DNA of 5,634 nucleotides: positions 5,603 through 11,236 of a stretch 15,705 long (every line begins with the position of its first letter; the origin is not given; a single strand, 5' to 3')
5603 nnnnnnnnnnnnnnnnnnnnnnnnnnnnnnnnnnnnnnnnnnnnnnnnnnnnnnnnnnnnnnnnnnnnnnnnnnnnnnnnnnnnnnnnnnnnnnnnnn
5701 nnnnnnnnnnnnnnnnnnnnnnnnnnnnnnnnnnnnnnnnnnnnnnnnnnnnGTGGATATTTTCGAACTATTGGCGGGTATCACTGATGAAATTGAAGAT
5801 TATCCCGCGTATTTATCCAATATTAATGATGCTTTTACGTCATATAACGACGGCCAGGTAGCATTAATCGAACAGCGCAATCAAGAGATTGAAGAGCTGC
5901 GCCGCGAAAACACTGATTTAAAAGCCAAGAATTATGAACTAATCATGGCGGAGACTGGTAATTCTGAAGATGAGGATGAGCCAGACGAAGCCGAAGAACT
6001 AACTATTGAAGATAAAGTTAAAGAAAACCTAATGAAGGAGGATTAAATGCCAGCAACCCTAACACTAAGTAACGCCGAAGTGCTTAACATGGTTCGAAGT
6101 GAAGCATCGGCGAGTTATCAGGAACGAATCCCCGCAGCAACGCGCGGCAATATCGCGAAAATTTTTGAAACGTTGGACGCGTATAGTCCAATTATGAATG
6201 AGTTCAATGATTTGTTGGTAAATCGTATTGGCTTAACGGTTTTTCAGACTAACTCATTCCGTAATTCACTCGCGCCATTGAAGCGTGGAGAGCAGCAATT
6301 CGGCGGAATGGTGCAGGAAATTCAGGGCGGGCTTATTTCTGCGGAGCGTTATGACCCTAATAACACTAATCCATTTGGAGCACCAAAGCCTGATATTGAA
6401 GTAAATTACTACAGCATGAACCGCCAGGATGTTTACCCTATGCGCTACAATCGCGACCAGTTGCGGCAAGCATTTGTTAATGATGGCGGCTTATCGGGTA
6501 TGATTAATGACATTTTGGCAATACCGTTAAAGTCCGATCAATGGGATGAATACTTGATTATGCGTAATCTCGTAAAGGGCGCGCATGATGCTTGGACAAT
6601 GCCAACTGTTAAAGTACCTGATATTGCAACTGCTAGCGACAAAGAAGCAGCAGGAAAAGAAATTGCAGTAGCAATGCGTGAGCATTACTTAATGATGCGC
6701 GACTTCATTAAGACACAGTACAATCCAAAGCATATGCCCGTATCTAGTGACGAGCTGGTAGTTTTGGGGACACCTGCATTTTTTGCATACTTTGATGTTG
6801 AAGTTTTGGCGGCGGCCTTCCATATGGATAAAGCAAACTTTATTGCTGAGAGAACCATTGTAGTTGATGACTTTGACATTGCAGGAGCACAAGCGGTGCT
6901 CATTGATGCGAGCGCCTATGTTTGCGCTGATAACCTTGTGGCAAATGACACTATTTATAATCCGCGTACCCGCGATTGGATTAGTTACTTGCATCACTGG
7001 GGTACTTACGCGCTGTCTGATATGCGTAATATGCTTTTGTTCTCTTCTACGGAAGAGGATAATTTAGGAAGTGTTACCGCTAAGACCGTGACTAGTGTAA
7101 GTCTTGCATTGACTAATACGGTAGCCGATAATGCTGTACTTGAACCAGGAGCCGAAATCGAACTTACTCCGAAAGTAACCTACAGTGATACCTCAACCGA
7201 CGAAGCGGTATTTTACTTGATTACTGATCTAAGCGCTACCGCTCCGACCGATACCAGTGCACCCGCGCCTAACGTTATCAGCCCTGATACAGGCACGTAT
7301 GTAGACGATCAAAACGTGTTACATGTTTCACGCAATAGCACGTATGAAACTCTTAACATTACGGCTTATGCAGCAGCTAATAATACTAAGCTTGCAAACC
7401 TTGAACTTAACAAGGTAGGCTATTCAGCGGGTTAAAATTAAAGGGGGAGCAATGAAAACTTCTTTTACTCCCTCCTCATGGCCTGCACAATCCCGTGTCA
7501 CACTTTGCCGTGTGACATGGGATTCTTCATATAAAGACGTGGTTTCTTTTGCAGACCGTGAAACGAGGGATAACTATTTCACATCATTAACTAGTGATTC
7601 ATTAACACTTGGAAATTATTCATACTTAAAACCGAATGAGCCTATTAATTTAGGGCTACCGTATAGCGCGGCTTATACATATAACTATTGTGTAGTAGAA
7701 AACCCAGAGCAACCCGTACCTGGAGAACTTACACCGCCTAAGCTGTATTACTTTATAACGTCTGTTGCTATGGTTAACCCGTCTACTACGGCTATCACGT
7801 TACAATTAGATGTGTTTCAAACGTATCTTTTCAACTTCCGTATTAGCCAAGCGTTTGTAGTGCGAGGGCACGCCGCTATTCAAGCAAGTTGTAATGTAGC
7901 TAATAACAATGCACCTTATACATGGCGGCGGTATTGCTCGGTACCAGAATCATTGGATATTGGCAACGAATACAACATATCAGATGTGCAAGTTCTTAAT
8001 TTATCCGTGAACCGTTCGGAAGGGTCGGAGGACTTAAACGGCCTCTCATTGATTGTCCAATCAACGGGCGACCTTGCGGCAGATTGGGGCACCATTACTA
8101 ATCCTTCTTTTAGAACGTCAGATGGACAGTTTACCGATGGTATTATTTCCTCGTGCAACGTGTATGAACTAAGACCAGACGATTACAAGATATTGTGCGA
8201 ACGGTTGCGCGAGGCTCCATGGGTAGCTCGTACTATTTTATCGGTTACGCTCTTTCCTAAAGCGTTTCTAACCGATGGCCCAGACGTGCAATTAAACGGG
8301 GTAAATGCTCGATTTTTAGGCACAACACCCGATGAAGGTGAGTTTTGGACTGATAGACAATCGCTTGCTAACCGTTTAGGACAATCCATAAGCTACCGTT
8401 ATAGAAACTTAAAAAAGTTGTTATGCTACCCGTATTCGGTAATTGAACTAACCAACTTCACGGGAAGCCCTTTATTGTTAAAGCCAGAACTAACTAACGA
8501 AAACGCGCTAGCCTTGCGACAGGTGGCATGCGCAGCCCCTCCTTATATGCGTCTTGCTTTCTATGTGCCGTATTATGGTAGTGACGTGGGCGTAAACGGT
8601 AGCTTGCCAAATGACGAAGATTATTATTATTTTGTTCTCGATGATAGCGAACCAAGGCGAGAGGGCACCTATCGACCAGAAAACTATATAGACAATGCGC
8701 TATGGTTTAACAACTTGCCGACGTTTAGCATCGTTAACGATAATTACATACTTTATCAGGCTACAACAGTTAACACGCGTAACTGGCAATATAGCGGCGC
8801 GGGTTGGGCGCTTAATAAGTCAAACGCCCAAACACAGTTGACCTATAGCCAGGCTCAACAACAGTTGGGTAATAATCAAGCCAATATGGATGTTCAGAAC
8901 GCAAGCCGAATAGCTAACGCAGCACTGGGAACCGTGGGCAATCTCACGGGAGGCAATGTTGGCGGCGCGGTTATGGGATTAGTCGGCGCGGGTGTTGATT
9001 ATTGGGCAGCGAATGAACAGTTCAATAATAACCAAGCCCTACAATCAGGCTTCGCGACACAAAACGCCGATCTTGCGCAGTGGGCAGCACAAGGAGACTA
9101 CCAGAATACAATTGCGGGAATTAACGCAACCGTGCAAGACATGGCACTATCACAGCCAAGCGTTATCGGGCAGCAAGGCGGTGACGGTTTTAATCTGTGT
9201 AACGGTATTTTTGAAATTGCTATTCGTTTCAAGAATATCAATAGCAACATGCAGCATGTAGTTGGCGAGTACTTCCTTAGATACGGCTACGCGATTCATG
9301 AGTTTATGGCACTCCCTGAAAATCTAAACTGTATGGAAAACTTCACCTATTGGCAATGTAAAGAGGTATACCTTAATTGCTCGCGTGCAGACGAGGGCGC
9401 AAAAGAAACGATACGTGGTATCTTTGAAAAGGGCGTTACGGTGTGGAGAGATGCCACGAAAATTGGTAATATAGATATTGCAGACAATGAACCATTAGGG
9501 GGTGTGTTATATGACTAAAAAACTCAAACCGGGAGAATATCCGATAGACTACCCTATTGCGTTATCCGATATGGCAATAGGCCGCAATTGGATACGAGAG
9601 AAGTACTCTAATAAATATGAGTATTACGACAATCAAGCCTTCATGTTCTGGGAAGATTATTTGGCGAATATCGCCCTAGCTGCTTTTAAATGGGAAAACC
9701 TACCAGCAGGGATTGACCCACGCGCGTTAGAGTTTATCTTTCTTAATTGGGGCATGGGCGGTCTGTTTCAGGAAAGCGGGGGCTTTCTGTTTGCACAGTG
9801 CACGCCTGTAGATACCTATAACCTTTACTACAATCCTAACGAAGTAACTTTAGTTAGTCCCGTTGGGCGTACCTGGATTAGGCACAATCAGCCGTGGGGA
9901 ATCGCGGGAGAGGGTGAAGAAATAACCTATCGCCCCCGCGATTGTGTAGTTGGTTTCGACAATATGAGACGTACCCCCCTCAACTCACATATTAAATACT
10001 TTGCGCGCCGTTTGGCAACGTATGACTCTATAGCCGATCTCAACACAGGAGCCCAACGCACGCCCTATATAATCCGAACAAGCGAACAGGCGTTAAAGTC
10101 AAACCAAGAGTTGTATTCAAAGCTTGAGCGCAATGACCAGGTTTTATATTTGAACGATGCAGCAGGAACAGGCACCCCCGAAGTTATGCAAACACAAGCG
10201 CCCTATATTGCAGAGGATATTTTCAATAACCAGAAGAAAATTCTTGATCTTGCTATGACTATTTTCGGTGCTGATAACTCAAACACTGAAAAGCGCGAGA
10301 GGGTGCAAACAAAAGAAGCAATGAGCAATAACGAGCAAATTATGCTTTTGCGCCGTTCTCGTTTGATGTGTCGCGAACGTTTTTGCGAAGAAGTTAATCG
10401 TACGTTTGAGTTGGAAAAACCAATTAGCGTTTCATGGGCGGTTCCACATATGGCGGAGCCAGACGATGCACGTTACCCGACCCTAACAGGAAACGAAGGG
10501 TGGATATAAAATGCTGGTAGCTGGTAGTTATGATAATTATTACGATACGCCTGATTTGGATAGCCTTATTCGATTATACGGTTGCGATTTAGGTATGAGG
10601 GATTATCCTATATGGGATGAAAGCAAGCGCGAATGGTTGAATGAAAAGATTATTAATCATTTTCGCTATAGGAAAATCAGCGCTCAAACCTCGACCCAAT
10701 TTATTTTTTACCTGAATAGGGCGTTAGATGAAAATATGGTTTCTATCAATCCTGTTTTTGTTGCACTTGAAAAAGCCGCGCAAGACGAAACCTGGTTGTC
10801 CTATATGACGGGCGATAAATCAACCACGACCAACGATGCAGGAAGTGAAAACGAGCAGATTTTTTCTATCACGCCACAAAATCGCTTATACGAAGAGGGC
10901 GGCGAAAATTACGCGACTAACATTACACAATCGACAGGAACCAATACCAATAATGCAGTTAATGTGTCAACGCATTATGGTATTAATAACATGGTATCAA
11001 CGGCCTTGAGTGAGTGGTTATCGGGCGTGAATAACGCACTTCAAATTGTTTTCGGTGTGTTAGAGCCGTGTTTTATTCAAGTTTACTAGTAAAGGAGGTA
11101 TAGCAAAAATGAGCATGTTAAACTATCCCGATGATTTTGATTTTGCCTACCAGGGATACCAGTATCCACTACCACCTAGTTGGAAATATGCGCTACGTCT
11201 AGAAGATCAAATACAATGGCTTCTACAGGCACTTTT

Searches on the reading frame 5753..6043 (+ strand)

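Call 55: search_protein_families(library=phrogs, proteins=[window:5753-6043:+], max_evalue=0.1)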
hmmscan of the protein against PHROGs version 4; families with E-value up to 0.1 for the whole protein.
window:5753-6043:+ (97 aa): 4 families
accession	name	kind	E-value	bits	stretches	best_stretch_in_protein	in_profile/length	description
phrog_10439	-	head and packaging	0.0067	17.9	1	38-91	42-98/101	head scaffolding protein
phrog_29798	-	unknown function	0.017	16.4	1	13-75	24-83/91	-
phrog_368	-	unknown function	0.017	16.1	1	39-83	105-149/239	-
phrog_4701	-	unknown function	0.032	15.2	1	35-63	16-44/63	-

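Call 56: search_protein_families(library=pfam, proteins=[window:5753-6043:+], max_evalue=0.1)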
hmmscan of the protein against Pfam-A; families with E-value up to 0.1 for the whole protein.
window:5753-6043:+ (97 aa): 3 families
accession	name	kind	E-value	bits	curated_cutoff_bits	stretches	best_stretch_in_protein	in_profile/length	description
PF14916.11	CCDC92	-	0.00014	22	28.3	1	44-74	27-54/57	Coiled-coil domain of unknown function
PF19815.4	DUF6298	-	0.045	13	28.1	1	8-72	154-216/487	Family of unknown function (DUF6298)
PF07989.16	Cnn_1N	-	0.096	13.3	28.5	0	43-91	6-52/74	Centrosomin N-terminal motif 1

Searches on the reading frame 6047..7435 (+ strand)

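Call 7: search_protein_families(library=pfam, proteins=[window:6047-7435:+], max_evalue=0.01)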
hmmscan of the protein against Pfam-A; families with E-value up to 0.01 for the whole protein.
window:6047-7435:+ (462 aa): 1 family
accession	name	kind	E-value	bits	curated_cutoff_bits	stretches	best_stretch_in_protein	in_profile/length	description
PF25622.1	Phi29_MCP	-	5.3e-77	259.8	27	1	13-332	1-322/323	Phi29-like phage major capsid protein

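Call 8: search_protein_families(library=phrogs, proteins=[window:6047-7435:+], max_evalue=0.01)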
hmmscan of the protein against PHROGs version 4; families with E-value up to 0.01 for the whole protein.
window:6047-7435:+ (462 aa): 1 family
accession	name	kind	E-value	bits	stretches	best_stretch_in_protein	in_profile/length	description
phrog_2006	-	head and packaging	4.6e-60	204.7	1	6-338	7-379/385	major head protein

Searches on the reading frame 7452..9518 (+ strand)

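Call 7: search_protein_families(library=pfam, proteins=[window:7452-9518:+], max_evalue=0.01)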
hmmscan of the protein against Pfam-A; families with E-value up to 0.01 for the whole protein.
window:7452-9518:+ (688 aa): 2 families
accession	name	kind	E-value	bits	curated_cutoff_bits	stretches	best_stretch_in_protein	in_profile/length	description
PF20934.2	phi29_gp9_C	-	8.9e-17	61.5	27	2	505-676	286-446/449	Bacillus phage phi29, Tail knob protein gp9, C-terminal domain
PF16838.11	Caud_tail_N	-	5.7e-06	27.3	27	1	21-128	11-118/120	Caudoviral major tail protein N-terminus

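Call 8: search_protein_families(library=phrogs, proteins=[window:7452-9518:+], max_evalue=0.01)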
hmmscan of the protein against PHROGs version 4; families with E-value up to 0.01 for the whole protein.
window:7452-9518:+ (688 aa): 4 families
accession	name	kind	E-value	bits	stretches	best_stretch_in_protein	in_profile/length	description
phrog_2248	-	tail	1.3e-94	319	1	24-679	15-584/590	tail protein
phrog_16615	-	other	2.8e-14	53.8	1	16-142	5-126/529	peptidase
phrog_16740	-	tail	4.5e-09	37.1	1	473-677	207-394/399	tail protein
phrog_9205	-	unknown function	2.8e-07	29.6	1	425-679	887-1143/1144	-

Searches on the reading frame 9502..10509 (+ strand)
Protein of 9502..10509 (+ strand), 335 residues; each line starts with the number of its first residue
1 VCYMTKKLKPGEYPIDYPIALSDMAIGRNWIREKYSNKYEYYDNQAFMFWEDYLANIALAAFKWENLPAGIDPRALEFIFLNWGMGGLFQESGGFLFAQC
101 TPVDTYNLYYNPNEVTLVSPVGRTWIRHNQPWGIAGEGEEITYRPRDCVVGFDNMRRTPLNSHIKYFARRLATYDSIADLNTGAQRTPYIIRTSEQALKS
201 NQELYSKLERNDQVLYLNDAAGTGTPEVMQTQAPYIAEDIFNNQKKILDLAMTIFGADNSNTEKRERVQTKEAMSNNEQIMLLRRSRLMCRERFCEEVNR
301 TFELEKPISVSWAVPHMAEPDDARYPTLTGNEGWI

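Call 7: search_protein_families(library=pfam, proteins=[window:9502-10509:+], max_evalue=0.01)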
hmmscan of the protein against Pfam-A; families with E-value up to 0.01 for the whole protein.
window:9502-10509:+ (335 aa): 1 family
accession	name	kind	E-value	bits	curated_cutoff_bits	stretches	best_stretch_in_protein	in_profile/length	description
PF05352.17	Phage_connector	-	4.1e-41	141.7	25.6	1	43-305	13-271/281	Phage Connector (GP10)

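Call 8: search_protein_families(library=phrogs, proteins=[window:9502-10509:+], max_evalue=0.01)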
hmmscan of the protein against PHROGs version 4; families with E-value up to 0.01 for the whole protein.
window:9502-10509:+ (335 aa): 1 family
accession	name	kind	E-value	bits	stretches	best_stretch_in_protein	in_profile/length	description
phrog_2038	-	connector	3.3e-49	168.9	1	35-314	12-290/314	upper collar connector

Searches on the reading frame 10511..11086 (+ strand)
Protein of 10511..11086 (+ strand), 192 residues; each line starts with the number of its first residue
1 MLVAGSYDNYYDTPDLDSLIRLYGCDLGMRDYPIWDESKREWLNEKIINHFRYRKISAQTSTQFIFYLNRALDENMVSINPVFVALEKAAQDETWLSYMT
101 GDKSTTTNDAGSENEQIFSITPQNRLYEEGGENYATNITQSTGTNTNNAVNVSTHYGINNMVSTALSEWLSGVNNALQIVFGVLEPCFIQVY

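Call 55: search_protein_families(library=phrogs, proteins=[window:10511-11086:+], max_evalue=0.1)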
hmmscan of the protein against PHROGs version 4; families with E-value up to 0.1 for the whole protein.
window:10511-11086:+ (192 aa): 2 families
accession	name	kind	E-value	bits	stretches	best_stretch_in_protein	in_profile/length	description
phrog_3225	-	connector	3.2e-13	51.1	1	28-154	50-196/263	adaptor Ad4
phrog_7699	-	unknown function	0.036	15.5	1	56-107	22-73/80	-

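Call 56: search_protein_families(library=pfam, proteins=[window:10511-11086:+], max_evalue=0.1)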
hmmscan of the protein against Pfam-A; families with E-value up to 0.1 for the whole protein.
window:10511-11086:+ (192 aa): 0 families
